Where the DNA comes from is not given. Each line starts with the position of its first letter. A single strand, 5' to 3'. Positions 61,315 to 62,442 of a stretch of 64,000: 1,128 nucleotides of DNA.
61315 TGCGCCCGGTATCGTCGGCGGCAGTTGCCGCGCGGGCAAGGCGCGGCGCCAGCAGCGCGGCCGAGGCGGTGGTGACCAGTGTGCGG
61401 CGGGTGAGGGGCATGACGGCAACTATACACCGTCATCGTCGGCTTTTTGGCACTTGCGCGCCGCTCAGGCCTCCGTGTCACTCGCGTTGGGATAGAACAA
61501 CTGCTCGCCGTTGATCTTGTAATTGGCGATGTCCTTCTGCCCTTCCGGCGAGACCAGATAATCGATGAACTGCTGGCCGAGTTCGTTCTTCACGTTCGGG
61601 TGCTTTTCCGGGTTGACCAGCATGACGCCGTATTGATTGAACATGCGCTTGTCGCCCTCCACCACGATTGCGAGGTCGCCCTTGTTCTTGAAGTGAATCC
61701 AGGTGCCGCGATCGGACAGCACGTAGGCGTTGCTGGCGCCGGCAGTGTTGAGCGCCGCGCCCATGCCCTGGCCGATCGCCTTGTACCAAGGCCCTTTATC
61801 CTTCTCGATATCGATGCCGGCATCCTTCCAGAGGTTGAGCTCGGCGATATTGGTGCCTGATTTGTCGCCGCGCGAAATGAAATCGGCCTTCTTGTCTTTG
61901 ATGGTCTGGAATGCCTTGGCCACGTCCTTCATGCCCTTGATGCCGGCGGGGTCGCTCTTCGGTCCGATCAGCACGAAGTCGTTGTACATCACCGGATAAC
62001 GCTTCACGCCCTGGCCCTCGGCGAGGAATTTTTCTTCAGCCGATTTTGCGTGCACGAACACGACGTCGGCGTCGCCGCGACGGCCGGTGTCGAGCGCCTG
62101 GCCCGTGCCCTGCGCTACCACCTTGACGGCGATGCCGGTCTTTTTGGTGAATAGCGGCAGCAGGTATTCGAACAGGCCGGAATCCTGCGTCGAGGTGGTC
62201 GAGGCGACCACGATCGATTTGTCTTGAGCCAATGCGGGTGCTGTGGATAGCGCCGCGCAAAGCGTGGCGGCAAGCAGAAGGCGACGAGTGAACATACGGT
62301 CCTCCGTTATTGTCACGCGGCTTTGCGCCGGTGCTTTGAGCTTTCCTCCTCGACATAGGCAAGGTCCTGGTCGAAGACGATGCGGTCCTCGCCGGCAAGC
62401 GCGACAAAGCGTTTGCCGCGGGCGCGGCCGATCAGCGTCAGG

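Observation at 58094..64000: Direct duplication with a 4222-bp period carrying fdhD and a MetE-like gene, with a purifying-selection SNP spectrum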

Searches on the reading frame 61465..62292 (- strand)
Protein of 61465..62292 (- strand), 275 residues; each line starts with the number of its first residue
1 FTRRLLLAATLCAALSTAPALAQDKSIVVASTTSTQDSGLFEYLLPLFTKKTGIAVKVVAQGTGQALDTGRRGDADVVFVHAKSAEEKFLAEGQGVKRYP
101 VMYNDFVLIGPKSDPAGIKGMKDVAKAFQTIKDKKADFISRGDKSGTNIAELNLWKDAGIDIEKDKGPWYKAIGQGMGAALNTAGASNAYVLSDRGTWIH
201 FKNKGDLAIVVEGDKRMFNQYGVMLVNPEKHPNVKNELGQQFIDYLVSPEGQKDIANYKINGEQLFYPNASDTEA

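Call 6: search_protein_families(library=pfam, proteins=[window:61465-62292:-])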
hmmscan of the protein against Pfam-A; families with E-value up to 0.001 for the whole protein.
window:61465-62292:- (275 aa): 5 families
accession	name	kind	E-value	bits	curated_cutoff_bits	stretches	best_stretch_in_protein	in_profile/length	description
PF12849.12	PBP_like_2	-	9.8e-48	163.7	27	1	23-250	7-267/267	PBP superfamily domain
PF13531.11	SBP_bac_11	-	4.9e-16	59.6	25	1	40-253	12-219/227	Bacterial extracellular solute-binding protein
PF01547.30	SBP_bac_1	-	3.3e-07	31.1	26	1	36-253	5-307/307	Bacterial extracellular solute-binding protein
PF13416.11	SBP_bac_8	-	4e-05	24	27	0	164-257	163-254/279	Bacterial extracellular solute-binding protein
PF12727.12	PBP_like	-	0.00038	20.1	27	1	50-164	7-122/193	PBP superfamily domain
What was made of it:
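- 61465..62295 (-): TupA-type tungstate-binding protein, copy 1 (276 aa). It now lies 17 nt downstream of the fdhD' stop and keeps its own GGAGG. PBP_like_2, E = 1e-47 (call 6).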

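Call 9: find_encoding_contigs(protein=window:61468-62292:-, flank=10000, max_places=10)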
Protein window:61468-62292:- (275 aa): no gene with exactly this product is on record in the collection.

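Call 18: search_protein_families(library=ncbifam, proteins=[window:61465-62292:-], max_evalue=0.00001)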
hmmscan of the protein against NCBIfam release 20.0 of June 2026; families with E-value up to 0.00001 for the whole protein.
window:61465-62292:- (275 aa): 3 families
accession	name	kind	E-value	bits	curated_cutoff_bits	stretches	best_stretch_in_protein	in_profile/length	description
NF041772.1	tung_bind_TupA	equivalog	6.7e-75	251.9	400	1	15-271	5-263/266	tungstate ABC transporter substrate-binding protein TupA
TIGR03227.1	PhnS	equivalog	5.1e-07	28.9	395.3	1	3-68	13-76/360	2-aminoethylphosphonate ABC transporter substrate-binding protein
NF011620.1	PRK15046.1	equivalog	1e-06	27.7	310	0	3-67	3-65/334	2-aminoethylphosphonate ABC transporter substrate-binding protein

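Call 33: find_homologous_proteins(query=window:61468-62292:-, max_evalue=1e-80)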
Query window:61468-62292:- (275 aa): 7976 proteins with E <= 1e-80 among 8000 candidates; the best 120 are listed.
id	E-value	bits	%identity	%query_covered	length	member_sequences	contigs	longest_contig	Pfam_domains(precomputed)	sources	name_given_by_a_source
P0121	2.9e-179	612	100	100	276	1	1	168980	PF13531.12,PF01547.31,PF12849.13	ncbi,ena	-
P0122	5.6e-172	588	96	100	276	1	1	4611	PF13531.12,PF01547.31,PF12849.13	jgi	jgi:tungstate transport system substrate-binding protein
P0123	7.7e-172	588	96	100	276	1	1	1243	PF13531.12,PF01547.31,PF12849.13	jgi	jgi:tungstate transport system substrate-binding protein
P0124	1.4e-171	587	95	100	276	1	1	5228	PF13531.12,PF13416.12,PF01547.31,PF12849.13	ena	-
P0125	1.9e-171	586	96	100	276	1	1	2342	PF13531.12,PF01547.31,PF12849.13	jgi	jgi:tungstate transport system substrate-binding protein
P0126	2.8e-170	583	95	100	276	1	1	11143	PF13531.12,PF01547.31,PF12849.13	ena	-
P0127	3.8e-170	582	94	100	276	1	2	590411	PF13531.12,PF01547.31,PF12849.13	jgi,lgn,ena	-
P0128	4.3e-170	582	94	100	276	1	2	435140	PF13531.12,PF13416.12,PF01547.31,PF12849.13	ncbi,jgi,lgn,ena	jgi:tungstate transport system substrate-binding protein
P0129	1.1e-169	581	94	100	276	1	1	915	PF13531.12,PF01547.31,PF12849.13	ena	-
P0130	1.4e-169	580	94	100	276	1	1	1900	PF13531.12,PF01547.31,PF12849.13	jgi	jgi:tungstate transport system substrate-binding protein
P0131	5.4e-169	578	93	100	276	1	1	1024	PF13531.12,PF13416.12,PF01547.31,PF12849.13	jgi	jgi:tungstate transport system substrate-binding protein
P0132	6.7e-169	578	94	100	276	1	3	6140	PF13531.12,PF01547.31,PF12849.13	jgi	jgi:tungstate transport system substrate-binding protein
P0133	7.5e-169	578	94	100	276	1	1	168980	PF13531.12,PF01547.31,PF12849.13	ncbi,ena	-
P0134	2.3e-168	576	93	100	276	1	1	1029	PF13531.12,PF01547.31,PF12849.13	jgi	jgi:tungstate transport system substrate-binding protein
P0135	1.2e-165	568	95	93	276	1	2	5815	PF13531.12,PF01547.31,PF12849.13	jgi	jgi:tungstate transport system substrate-binding protein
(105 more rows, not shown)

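Call 41: find_encoding_contigs(protein=P0122, flank=10000, max_places=6)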
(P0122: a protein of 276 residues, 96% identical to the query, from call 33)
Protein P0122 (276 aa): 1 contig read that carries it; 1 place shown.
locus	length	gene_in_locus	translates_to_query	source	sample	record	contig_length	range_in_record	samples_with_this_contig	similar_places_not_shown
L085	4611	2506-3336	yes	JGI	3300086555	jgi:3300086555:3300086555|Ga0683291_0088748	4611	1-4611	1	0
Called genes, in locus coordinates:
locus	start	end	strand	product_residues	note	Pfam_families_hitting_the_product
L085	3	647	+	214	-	?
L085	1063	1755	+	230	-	-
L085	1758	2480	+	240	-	PF00005:ABC_tran, PF13304:AAA_21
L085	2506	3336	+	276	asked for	PF12849:PBP_like_2, PF01547:SBP_bac_1 (weak), PF13531:SBP_bac_11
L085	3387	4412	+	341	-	PF01497:Peripla_BP_2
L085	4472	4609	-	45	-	?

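Call 49: find_encoding_contigs(protein=P0133, flank=10000, max_places=4)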
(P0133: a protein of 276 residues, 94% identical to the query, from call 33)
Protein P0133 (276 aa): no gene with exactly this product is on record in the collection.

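Call 50: find_related_loci(query=P0133, collection=metagenome_contigs, flank=10000)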
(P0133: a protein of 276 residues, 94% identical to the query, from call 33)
Query P0133 (276 aa) in metagenome_contigs; peptide patterns used: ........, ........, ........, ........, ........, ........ (x = any residue, [..] = any of these).
600 stretches matched a pattern (row limit reached: there are more); 571 encode a relative of the query (tblastn E <= 1e-3); the best 80 are kept; 80 distinct loci.
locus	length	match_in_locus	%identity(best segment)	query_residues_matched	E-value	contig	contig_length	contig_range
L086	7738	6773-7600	90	1-276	2e-166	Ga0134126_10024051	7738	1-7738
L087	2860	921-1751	86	1-276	5e-172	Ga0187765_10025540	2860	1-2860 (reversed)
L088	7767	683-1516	87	1-276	1e-162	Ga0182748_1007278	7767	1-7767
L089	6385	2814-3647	86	1-276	5e-163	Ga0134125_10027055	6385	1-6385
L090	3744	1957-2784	86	1-276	4e-168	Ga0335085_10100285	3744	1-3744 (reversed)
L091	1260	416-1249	86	1-276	3e-177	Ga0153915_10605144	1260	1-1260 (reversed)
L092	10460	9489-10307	86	1-273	9e-161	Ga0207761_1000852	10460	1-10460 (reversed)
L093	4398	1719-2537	86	1-273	1e-164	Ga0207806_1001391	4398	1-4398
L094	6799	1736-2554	86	1-273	9e-161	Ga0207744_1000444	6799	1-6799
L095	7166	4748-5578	84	1-276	3e-160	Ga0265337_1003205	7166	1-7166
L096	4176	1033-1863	85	1-276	7e-164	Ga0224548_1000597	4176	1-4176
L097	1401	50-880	86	1-276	2e-174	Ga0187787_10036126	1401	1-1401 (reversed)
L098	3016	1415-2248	85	1-276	9e-167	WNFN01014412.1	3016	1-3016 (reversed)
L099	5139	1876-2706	85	1-276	9e-161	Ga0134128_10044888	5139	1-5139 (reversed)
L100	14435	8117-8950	86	1-276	1e-157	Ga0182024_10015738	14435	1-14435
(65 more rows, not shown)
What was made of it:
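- Tried and rejected: It gave nothing closer than 91% (call 50).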

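Call 59: search_solved_structures(query=P0121, max_evalue=1e-10, show_alignments=2)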
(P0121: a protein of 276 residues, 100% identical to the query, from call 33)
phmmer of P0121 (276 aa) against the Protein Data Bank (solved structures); distinct sequences matched with E-value up to 1e-10: 5.
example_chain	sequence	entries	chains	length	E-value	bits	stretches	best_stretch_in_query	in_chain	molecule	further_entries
3lr1_A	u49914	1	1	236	1e-76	261.1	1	27-259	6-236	Tungstate ABC transporter, periplasmic tungstate-binding protein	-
3muq_A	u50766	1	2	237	5e-67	229.3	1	28-259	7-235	uncharacterized conserved protein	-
5my5_A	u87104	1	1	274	5.1e-63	216.2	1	28-271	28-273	ABC transporter periplasmic substrate-binding protein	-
3kn3_A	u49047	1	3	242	7.1e-55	189.5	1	29-261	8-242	PUTATIVE PERIPLASMIC PROTEIN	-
3cvg_A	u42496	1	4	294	1.1e-13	54.5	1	71-269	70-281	Putative metal binding protein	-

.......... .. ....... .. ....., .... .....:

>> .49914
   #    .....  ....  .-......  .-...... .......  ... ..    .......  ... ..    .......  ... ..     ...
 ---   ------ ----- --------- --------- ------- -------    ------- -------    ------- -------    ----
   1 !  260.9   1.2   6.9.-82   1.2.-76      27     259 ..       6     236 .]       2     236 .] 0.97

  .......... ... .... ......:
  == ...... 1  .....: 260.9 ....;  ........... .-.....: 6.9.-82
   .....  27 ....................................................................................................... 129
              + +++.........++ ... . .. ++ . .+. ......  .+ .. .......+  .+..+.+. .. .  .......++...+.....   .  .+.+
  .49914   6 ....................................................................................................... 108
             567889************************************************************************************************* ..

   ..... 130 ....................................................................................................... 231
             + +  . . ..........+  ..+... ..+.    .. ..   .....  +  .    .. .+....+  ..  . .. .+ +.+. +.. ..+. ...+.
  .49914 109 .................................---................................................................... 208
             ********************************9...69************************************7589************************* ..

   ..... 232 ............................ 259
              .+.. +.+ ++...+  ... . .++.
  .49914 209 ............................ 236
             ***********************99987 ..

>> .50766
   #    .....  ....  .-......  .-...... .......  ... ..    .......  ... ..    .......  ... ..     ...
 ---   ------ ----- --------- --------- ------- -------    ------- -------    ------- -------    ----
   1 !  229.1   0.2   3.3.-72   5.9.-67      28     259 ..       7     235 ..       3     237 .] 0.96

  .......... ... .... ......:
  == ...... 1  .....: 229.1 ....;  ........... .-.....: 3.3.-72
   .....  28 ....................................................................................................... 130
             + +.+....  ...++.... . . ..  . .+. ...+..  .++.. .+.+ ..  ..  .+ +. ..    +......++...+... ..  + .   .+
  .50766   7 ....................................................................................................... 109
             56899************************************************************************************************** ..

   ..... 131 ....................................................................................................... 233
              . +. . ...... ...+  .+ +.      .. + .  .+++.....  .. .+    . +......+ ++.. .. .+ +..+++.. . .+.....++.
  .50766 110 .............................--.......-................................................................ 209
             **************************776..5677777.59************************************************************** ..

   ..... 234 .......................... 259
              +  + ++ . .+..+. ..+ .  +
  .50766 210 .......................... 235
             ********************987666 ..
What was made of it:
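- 61465..62295 (-): PDB 3LR1 tungstate-binding protein, E = 1e-76 (call 59).
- On TupA tungstate-binding protein: PDB 3LR1 tungstate-binding protein, E = 1e-76 over residues 27-259 (call 59).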
